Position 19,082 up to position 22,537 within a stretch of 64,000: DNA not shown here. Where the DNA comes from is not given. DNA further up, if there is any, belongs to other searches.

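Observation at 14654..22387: Prodrug-activation module: ClbN-like C-A(Asn)-T-E NRPS followed by a ClbP-like peptidase fused to an ABC exporter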

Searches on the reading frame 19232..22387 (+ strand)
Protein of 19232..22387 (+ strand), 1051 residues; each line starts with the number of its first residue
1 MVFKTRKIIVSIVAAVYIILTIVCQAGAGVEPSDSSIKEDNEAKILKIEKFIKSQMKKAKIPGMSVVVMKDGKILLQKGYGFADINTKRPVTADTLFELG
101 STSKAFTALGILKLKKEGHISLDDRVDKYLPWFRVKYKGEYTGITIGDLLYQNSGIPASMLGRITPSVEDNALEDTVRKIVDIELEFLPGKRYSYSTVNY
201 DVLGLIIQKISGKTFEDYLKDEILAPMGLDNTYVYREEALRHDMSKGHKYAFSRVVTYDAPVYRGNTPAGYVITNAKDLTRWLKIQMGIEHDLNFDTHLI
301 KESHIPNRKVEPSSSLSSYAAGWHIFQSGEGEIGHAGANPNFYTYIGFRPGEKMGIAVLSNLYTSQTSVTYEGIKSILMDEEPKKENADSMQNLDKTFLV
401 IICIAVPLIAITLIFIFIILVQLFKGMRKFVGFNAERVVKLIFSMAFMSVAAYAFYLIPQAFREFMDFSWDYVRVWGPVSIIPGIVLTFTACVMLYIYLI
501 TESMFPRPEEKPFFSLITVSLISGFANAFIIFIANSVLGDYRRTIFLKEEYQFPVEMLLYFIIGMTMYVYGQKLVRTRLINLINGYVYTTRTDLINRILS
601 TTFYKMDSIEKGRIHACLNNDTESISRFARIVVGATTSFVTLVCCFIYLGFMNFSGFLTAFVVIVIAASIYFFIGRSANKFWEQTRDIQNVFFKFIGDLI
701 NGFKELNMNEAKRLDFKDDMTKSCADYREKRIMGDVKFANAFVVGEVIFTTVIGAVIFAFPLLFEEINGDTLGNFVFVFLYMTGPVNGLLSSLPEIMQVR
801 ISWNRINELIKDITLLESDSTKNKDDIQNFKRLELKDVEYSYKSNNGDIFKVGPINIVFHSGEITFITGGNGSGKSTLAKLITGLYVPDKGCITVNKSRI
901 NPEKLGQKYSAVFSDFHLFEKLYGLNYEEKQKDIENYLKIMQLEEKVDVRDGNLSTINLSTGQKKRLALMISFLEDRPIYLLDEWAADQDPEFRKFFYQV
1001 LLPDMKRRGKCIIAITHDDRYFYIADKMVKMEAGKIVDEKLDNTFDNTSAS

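Call 4: search_protein_families(library=pfam, proteins=[window:19232-22387:+])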
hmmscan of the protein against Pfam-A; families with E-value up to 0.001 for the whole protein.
window:19232-22387:+ (1051 aa): 5 families
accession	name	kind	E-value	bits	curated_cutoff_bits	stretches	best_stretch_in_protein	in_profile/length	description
PF00144.29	Beta-lactamase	-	4.8e-71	240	27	1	49-365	2-313/329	Beta-lactamase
PF00005.33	ABC_tran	-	2.5e-24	86.9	25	1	855-986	4-136/137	ABC transporter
PF02463.25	SMC_N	-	9.3e-08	32.2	40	1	930-1032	119-212/220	RecF/RecN/SMC N terminal domain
PF13304.12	AAA_21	-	4.7e-06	27.3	27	0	951-1018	230-299/304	AAA domain, putative AbiEii toxin, Type IV TA system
PF13555.12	AAA_29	-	0.00021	21.4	27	1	858-897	18-56/61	P-loop containing region of AAA domain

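Call 8: search_protein_families(library=ncbifam, proteins=[window:19232-22387:+], max_evalue=0.001)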
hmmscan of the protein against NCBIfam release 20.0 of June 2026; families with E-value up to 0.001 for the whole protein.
window:19232-22387:+ (1051 aa): 204 families (the best 25 are shown)
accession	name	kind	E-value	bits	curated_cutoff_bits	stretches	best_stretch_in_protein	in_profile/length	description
TIGR01194.1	cyc_pep_trnsptr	subfamily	3.4e-111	372.5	286.2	1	557-1039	54-550/554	cyclic peptide export ABC transporter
NF007813.0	PRK10522.1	equivalog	3.6e-107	359.2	604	1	510-1038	12-529/547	multidrug ABC transporter permease/ATP-binding protein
NF033085.1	bla_class_C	equivalog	3.2e-32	111.7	415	1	48-291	8-239/356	class C beta-lactamase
NF045998.1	cleave_ABC_plasm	equivalog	9.8e-30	103.4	500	1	511-1027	153-669/673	Mbov_0121 family peptidase domain-containing ABC transporter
TIGR02203.1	MsbA_lipidA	equivalog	1.4e-29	103.1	602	1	558-1039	57-549/572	lipid A export permease/ATP-binding protein MsbA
TIGR02204.1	MsbA_rel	hypoth_equivalog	1.4e-28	99.9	780.4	1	558-1039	60-555/576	ABC transporter, permease/ATP-binding protein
TIGR02868.1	CydC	equivalog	1.9e-28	99.4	329.05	1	590-1018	88-529/530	thiol reductant ABC exporter subunit CydC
NF045671.1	blaPNC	exception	1.3e-26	93.3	750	1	29-290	29-279/401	PNC family class C beta-lactamase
NF008364.0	PRK11160.1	equivalog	2.7e-26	92.3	630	1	591-1040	96-556/575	heme ABC transporter ATP-binding protein/permease CydC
NF012102.1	blaDHA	exception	1.2e-25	90.4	800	1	41-294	26-264/379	DHA family class C beta-lactamase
NF012173.1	CMY2-MIR-ACT-EC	exception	2.1e-25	89.3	680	1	48-290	32-261/380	CMY2/MIR/ACT/EC family class C beta-lactamase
NF002968.0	PRK03642.1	equivalog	2.6e-25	89.1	385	1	38-233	33-241/432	penicillin binding protein PBP4B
NF000385.4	blaACT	exception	5.6e-25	88.1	810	1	37-290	23-261/380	ACT family cephalosporin-hydrolyzing class C beta-lactamase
NF041665.1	blaPSZ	exception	1.6e-24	86.6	850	1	48-288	31-258/379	PSZ family class C beta-lactamase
TIGR03796.1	NHLM_micro_ABC1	equivalog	2.1e-24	85.8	853.3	1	524-1039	163-692/710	NHLP family bacteriocin export ABC transporter peptidase/permease/ATPase subunit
TIGR01193.1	bacteriocin_ABC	subfamily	9.7e-24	83.9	523.85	1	612-1039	253-689/708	peptide cleavage/export ABC transporter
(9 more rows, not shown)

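Call 9: search_solved_structures(query=window:19232-22387:+, show_alignments=2)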
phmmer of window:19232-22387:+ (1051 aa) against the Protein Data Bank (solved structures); distinct sequences matched with E-value up to 0.001: 578 (the best 60 are shown).
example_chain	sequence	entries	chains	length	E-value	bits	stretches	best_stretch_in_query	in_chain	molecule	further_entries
4gdn_A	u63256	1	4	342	3e-58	200.6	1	47-365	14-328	Protein flp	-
7mdc_A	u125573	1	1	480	6.2e-57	196.3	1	47-487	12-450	Beta-lactamase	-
7ul6_A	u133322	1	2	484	6.4e-57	196.2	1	47-487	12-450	Beta-lactamase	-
7mde_A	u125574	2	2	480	2.2e-56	194.5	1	47-487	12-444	Beta-lactamase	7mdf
3o3v_A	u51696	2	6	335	5.3e-53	183.3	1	50-364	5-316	beta-lactamase | ClbP peptidase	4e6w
4e6x_A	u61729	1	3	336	5.3e-53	183.3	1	50-364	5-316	ClbP peptidase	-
2qmi_A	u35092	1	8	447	9.2e-44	152.7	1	46-386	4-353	Pbp related beta-lactamase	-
7spn_A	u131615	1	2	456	4.5e-28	100.7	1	41-362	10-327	IS11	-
4y7p_A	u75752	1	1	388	6e-27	97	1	15-376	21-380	Alkaline D-peptidase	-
9s7k_A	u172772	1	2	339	6.5e-26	93.6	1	48-375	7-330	D-alanyl-D-alanine carboxypeptidase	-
7zk4_A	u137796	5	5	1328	1.2e-21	79.5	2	822-1039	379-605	ATP-dependent translocase ABCB1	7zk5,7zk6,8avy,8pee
7zk9_A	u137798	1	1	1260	1.2e-21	79.4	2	821-1039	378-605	ATP-dependent translocase ABCB1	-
7zk8_A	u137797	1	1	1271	1.3e-21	79.4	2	821-1039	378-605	ATP-dependent translocase ABCB1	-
7zka_A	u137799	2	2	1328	1.6e-21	79.1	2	821-1039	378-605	ATP-dependent translocase ABCB1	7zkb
6qex_A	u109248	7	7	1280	2e-21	78.8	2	809-1039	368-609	Multidrug resistance protein 1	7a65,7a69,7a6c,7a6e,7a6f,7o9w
8sa0_A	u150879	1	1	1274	2e-21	78.8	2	809-1039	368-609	ATP-dependent translocase ABCB1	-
7niu_A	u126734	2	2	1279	2e-21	78.7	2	816-1039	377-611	Isoform 2 of Phosphatidylcholine translocator ABCB4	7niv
8gmg_A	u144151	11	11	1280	2e-21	78.7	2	809-1039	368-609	ATP-dependent translocase ABCB1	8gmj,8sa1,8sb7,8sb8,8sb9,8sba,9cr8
8y6h_A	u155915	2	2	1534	3.8e-21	77.8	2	809-1039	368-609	ATP-dependent translocase ABCB1,mNeonGreen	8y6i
6fn1_A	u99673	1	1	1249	4.5e-21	77.6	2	821-1039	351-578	Human-mouse chimeric ABCB1 (ABCBHM)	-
6fn4_A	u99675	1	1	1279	4.9e-21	77.5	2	821-1039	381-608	Apo form of Human-mouse chimeric ABCB1 (ABCB1HM) in complex with Antigen binding fragment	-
6ujw_A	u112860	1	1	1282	8.6e-21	76.7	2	821-1039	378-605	ATP-dependent translocase ABCB1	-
6ujp_A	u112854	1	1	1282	9.2e-21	76.6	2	821-1039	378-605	ATP-dependent translocase ABCB1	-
6ujs_A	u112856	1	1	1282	9.3e-21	76.6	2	821-1039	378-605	ATP-dependent translocase ABCB1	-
4m1m_A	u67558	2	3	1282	9.3e-21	76.5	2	821-1039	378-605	Multidrug resistance protein 1A | ATP-dependent translocase ABCB1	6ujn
6ujr_A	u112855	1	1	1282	9.3e-21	76.5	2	821-1039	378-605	ATP-dependent translocase ABCB1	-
3g5u_A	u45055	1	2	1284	9.3e-21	76.5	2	821-1039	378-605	Multidrug resistance protein 1a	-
4lsg_A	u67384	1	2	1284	9.3e-21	76.5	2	821-1039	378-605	Multidrug resistance protein 1A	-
6ujt_A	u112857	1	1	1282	9.5e-21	76.5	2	821-1039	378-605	ATP-dependent translocase ABCB1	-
6q81_A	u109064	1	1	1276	1.1e-20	76.3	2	821-1039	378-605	P-glycoprotein (ABCB1)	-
4m2s_A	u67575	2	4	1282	1.1e-20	76.2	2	821-1039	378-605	Multidrug resistance protein 1A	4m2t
5kpi_A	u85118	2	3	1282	1.1e-20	76.2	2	821-1039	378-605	Multidrug resistance protein 1A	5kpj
4q9h_A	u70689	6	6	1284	1.2e-20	76.2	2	821-1039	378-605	Multidrug resistance protein 1A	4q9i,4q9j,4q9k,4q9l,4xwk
3g60_A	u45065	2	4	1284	1.2e-20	76.2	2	821-1039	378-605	Multidrug resistance protein 1a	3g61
4ksb_A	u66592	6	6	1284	1.2e-20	76.2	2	821-1039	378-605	Multidrug resistance protein 1A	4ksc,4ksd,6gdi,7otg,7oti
6s7p_A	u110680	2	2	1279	1.3e-20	76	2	816-1039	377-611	Phosphatidylcholine translocator ABCB4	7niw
6c0v_A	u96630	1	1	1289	1.4e-20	76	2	809-1039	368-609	Multidrug resistance protein 1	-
7dv5_U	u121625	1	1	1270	3.7e-20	74.5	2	794-1039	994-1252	Bile salt export pump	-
36cg_U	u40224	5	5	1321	4.3e-20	74.3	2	794-1039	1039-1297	Bile salt export pump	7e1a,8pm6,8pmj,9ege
9n1y_A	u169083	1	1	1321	4.9e-20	74.2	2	794-1039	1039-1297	Bile salt export pump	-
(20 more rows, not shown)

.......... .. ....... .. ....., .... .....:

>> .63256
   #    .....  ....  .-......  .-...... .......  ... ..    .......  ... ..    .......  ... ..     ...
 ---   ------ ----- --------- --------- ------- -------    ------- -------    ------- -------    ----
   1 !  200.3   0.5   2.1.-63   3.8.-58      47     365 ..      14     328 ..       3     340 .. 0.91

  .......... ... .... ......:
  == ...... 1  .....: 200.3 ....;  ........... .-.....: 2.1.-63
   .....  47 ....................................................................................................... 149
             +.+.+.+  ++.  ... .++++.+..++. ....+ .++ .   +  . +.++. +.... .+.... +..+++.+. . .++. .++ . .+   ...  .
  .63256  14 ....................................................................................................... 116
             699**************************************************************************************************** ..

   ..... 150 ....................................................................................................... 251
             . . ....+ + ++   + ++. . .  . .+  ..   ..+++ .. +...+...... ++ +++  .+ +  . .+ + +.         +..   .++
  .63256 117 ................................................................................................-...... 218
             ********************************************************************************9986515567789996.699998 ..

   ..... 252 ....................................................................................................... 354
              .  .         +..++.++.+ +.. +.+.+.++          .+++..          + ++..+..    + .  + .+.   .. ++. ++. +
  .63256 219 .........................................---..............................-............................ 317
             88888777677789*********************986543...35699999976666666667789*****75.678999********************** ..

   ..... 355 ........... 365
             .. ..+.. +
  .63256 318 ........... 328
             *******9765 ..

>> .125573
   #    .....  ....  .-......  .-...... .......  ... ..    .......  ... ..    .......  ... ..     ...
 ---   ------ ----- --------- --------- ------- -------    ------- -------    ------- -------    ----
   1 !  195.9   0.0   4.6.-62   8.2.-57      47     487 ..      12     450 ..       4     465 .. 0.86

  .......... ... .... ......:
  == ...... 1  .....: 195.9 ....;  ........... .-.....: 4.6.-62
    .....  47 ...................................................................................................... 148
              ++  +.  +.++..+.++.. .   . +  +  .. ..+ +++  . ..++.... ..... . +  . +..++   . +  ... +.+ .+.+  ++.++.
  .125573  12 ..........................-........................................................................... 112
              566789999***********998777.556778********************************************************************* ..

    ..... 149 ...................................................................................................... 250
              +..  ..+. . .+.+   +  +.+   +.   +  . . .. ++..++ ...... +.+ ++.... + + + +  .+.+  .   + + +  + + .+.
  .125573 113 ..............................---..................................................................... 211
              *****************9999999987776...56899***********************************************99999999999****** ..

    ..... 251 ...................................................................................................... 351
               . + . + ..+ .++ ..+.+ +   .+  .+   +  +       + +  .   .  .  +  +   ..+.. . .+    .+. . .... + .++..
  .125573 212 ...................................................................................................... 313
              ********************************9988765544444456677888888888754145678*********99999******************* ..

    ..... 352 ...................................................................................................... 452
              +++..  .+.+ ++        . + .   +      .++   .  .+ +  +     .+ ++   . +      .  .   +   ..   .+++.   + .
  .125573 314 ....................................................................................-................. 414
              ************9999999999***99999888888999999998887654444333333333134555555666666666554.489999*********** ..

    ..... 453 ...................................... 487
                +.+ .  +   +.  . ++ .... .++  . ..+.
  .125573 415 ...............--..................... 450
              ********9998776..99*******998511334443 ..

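Call 10: find_homologous_proteins(query=window:19232-22387:+, max_evalue=1e-30)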
Query window:19232-22387:+ (1051 aa): 351 proteins with E <= 1e-30 among 8000 candidates; the best 120 are listed.
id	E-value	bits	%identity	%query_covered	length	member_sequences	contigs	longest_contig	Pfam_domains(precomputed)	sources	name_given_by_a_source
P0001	0.0e+0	2371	100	100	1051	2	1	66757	PF00005.34,PF02463.26,PF13304.13,PF00144.30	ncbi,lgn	ncbi:MAG: cyclic peptide export ABC transporter [Bacillota bacterium]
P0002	0.0e+0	1300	54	100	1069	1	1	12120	PF00005.34,PF02463.26,PF00144.30,PF00664.29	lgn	-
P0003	0.0e+0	1273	53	99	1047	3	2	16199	PF00005.34,PF02463.26,PF13304.13,PF00144.30,PF00664.29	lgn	-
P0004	0.0e+0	1231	53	98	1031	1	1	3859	PF00005.34,PF02463.26,PF13304.13,PF00144.30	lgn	-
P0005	0.0e+0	1228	51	99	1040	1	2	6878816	PF00005.34,PF02463.26,PF13304.13,PF00144.30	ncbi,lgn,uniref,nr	ncbi:cyclic peptide export ABC transporter [Pseudobacteroides cellulosolvens]|uniref:Cyclic peptide 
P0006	0.0e+0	1184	53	94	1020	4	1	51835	PF00005.34,PF02463.26,PF00144.30,PF00664.29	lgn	-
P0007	0.0e+0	1182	50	99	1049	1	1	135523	PF00005.34,PF02463.26,PF00144.30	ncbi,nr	ncbi:MAG: cyclic peptide export ABC transporter [Clostridia bacterium]|nr:cyclic peptide export ABC 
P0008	0.0e+0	1166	51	98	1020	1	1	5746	PF00005.34,PF02463.26,PF13304.13,PF00144.30,PF00664.29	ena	-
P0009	0.0e+0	1164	52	95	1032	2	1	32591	PF00005.34,PF02463.26,PF13304.13,PF00144.30,PF00664.29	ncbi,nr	ncbi:MAG: cyclic peptide export ABC transporter [Ruminiclostridium sp.]|nr:cyclic peptide export ABC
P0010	0.0e+0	1161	49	95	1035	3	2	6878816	PF00005.34,PF02463.26,PF13304.13,PF00144.30,PF00664.29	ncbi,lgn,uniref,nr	ncbi:cyclic peptide export ABC transporter [Pseudobacteroides cellulosolvens]|uniref:Cyclic peptide 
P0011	0.0e+0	1156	52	95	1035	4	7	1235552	PF00005.34,PF02463.26,PF13304.13,PF00144.30,PF00664.29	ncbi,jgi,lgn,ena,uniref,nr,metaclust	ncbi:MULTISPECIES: cyclic peptide export ABC transporter [Paenibacillus]|uniref:Cyclic peptide expor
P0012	0.0e+0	1155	51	95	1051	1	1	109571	PF00005.34,PF02463.26,PF00144.30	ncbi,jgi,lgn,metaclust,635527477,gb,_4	metaclust:\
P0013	0.0e+0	1154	48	99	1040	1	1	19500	PF00005.34,PF02463.26,PF00144.30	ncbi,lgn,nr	ncbi:MAG: cyclic peptide export ABC transporter [Firmicutes bacterium]|nr:cyclic peptide export ABC 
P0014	0.0e+0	1154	52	95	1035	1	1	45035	PF00005.34,PF02463.26,PF13304.13,PF00144.30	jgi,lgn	-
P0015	0.0e+0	1151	51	96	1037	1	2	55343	PF00005.34,PF02463.26,PF13304.13,PF00144.30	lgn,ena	-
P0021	0.0e+0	1136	51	95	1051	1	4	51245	PF00005.34,PF02463.26,PF13304.13,PF00144.30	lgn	-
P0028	0.0e+0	1126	50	96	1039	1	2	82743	PF00005.34,PF02463.26,PF13304.13,PF00144.30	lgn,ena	-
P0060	0.0e+0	1089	47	98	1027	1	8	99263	PF00005.34,PF02463.26,PF13304.13,PF00144.30,PF00664.29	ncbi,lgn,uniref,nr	ncbi:cyclic peptide export ABC transporter [Bacillus thuringiensis]|uniref:Peptide ABC transporter n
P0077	0.0e+0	1076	48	98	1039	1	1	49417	PF00005.34,PF02463.26,PF00144.30,PF00664.29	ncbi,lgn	ncbi:MAG: cyclic peptide export ABC transporter [Bacillota bacterium]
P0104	0.0e+0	1058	48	95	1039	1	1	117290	PF00005.34,PF02463.26,PF13304.13,PF00144.30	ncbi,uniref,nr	ncbi:hypothetical protein XYCOK13_23970 [Xylanibacillus composti]|uniref:Cyclic peptide transporter 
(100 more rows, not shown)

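Call 11: find_encoding_contigs(protein=window:19232-22387:+, flank=2000, max_places=4)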
Protein window:19232-22387:+ (1051 aa): 1 contig read that carries it; 1 place shown.
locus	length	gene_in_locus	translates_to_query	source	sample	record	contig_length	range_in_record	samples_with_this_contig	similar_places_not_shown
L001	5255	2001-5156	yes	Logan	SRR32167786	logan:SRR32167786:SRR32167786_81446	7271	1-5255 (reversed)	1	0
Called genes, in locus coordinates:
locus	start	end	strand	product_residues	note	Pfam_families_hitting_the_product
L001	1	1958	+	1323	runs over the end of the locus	?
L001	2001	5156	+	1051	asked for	PF00144:Beta-lactamase, PF00005:ABC_tran, PF02463:SMC_N (faint), PF13304:AAA_21 (faint)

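Call 21: find_encoding_contigs(protein=P0005, flank=10000, max_places=1)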
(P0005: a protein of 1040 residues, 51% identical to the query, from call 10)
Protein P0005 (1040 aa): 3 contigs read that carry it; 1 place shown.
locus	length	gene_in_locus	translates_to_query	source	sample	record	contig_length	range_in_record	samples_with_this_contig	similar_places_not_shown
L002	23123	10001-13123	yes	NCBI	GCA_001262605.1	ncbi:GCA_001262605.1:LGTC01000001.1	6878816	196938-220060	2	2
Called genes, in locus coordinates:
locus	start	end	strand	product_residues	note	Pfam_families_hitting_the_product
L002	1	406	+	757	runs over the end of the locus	PF00270:DEAD, PF04851:ResIII, PF00271:Helicase_C, PF22982:WHD_HRQ1, PF09369:MZB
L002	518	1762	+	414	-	PF13482:RNase_H_2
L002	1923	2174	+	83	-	-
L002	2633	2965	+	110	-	-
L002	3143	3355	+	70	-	-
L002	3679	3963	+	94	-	-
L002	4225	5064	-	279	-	PF02311:AraC_binding, PF00165:HTH_AraC (weak), PF12833:HTH_18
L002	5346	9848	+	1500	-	PF00668:Condensation, PF00501:AMP-binding, PF13193:AMP-binding_C, PF00550:PP-binding, PF00668:Condensation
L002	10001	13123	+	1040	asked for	PF00144:Beta-lactamase, PF00005:ABC_tran, PF02463:SMC_N (faint), PF13304:AAA_21 (faint)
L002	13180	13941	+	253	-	PF00975:Thioesterase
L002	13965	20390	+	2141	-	PF00668:Condensation, PF00501:AMP-binding, PF04055:Radical_SAM, PF02310:B12-binding, PF00501:AMP-binding, PF13193:AMP-binding_C (faint), PF06508:QueC (weak), PF00550:PP-binding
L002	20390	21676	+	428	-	PF00698:Acyl_transf_1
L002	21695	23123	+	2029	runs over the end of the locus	PF00109:ketoacyl-synt, PF02801:Ketoacyl-synt_C, PF16197:KAsynt_C_assoc, PF22336:RhiE-like_linker, PF22621:CurL-like_PKS_C, PF00550:PP-binding, PF00668:Condensation, PF00501:AMP-binding, +2 more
